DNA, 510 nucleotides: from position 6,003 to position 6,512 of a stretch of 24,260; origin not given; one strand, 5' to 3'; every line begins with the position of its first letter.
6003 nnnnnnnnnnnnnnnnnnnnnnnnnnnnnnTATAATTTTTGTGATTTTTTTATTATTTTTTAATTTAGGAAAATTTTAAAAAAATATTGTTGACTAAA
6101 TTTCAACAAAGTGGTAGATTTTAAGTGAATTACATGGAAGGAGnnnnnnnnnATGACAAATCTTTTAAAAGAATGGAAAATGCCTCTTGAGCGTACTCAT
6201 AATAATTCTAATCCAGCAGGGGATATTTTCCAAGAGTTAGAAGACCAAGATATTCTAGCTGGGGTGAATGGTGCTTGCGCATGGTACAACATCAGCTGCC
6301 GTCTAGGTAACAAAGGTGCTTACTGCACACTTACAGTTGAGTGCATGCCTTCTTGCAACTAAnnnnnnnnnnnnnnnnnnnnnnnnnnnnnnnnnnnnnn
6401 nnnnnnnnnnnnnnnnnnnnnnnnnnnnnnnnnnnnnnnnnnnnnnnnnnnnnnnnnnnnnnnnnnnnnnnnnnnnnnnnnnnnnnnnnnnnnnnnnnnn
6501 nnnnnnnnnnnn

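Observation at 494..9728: Complete two-peptide class II lanthipeptide locus, recognisable as haloduracin (halT-halM2-halA2 / halA1-halM1)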

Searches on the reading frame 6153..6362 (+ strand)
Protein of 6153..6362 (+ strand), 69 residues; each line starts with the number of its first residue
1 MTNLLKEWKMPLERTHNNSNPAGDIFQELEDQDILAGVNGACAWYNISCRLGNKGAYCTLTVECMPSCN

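Call 5: search_protein_families(library=pfam, proteins=[window:6153-6362:+], max_evalue=0.01)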
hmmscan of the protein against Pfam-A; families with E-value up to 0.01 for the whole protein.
window:6153-6362:+ (69 aa): 2 families
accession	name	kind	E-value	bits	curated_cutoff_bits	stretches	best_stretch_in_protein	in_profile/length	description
PF14867.11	Lantibiotic_a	-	1.8e-18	66.4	27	1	39-69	1-29/29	Lantibiotic alpha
PF19740.4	DUF6229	-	0.0061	16.9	25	1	4-42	7-47/62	Family of unknown function (DUF6229)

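Call 14: find_encoding_contigs(protein=window:6153-6359:+, flank=10000, max_places=8)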
Protein seq(69 aa) (69 aa): 24 contigs read that carry it; 7 places shown.
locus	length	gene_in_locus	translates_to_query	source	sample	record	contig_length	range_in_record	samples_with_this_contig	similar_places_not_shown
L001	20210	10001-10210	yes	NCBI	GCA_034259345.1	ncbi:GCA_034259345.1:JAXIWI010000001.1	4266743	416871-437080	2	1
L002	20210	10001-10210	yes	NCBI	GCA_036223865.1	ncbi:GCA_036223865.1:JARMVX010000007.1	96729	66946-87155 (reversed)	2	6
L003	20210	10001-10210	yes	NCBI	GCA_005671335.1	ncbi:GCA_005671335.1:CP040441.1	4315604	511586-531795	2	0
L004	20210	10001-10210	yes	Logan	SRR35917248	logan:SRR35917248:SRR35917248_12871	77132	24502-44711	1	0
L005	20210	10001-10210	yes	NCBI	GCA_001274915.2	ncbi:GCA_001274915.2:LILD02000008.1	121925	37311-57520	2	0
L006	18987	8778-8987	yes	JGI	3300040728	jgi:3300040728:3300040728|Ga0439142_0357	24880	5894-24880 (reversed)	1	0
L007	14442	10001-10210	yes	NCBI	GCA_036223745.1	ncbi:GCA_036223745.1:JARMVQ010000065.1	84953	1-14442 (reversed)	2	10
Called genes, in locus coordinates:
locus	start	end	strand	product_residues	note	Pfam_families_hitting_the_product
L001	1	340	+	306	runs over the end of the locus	PF00005:ABC_tran, PF13304:AAA_21, PF13732:DrrA1-3_C (faint)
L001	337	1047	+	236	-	PF12730:ABC2_membrane_4, PF10920:DUF2705 (weak)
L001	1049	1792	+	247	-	PF12679:ABC2_membrane_2 (weak), PF12730:ABC2_membrane_4, PF10920:DUF2705 (weak)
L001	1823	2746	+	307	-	PF00005:ABC_tran, PF13304:AAA_21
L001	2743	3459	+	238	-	PF12730:ABC2_membrane_4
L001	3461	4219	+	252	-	PF12730:ABC2_membrane_4, PF13346:ABC2_membrane_5 (weak)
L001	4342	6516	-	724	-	PF03412:Peptidase_C39, PF00664:ABC_membrane, PF02463:SMC_N (faint), PF00005:ABC_tran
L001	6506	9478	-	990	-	PF13575:DUF4135, PF05147:LANC_like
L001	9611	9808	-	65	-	-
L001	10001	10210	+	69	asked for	PF14867:Lantibiotic_a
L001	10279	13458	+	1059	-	PF13575:DUF4135, PF05147:LANC_like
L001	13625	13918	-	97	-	-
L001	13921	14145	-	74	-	PF13560:HTH_31 (weak), PF12844:HTH_19, PF13443:HTH_26, PF01381:HTH_3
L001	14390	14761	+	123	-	PF07238:PilZ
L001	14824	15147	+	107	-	PF06803:DUF1232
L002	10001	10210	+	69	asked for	PF14867:Lantibiotic_a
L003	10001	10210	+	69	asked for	PF14867:Lantibiotic_a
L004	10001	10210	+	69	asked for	PF14867:Lantibiotic_a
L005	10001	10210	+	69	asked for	PF14867:Lantibiotic_a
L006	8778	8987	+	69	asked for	PF14867:Lantibiotic_a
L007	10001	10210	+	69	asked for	PF14867:Lantibiotic_a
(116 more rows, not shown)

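Call 20: find_encoding_contigs(protein=P0010, flank=10000, max_places=6)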
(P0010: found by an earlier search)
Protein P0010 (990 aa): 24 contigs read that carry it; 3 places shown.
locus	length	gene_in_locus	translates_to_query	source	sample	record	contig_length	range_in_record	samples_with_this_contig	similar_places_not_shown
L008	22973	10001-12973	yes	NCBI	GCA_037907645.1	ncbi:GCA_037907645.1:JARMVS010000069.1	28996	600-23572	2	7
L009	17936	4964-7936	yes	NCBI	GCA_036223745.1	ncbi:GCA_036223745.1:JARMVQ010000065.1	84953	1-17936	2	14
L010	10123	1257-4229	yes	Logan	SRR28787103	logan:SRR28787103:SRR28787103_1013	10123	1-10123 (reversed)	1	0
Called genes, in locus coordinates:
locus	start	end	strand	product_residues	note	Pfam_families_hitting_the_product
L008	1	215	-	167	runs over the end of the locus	PF00583:Acetyltransf_1, PF13673:Acetyltransf_10, PF13508:Acetyltransf_7, PF08445:FR47 (weak)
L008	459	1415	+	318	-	PF01699:Na_Ca_ex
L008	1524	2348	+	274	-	PF02673:BacA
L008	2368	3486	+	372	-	PF01594:AI-2E_transport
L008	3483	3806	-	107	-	PF06803:DUF1232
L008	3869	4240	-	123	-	PF07238:PilZ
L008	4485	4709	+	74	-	PF13560:HTH_31 (weak), PF12844:HTH_19, PF13443:HTH_26, PF01381:HTH_3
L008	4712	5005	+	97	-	-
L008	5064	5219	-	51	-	-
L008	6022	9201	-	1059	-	PF13575:DUF4135, PF05147:LANC_like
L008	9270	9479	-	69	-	PF14867:Lantibiotic_a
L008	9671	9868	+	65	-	-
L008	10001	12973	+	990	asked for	PF13575:DUF4135, PF05147:LANC_like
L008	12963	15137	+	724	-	PF03412:Peptidase_C39, PF00664:ABC_membrane, PF00005:ABC_tran, PF02463:SMC_N (faint)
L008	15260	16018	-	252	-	PF12730:ABC2_membrane_4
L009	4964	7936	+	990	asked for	PF13575:DUF4135, PF05147:LANC_like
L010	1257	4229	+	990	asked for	PF13575:DUF4135, PF05147:LANC_like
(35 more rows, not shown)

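Call 27: find_encoding_contigs(protein=P0008, flank=10000, max_places=3)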
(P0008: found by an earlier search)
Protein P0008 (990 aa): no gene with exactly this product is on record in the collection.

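Call 29: search_protein_families(library=ncbifam, proteins=[window:6153-6362:+], max_evalue=0.001)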
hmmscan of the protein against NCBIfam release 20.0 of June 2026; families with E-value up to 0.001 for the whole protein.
window:6153-6362:+ (69 aa): 1 family
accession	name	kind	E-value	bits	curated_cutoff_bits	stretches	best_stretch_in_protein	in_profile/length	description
NF000539.0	plantaricin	subfamily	3.7e-21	75.4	29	1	8-68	1-69/69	plantaricin C family lantibiotic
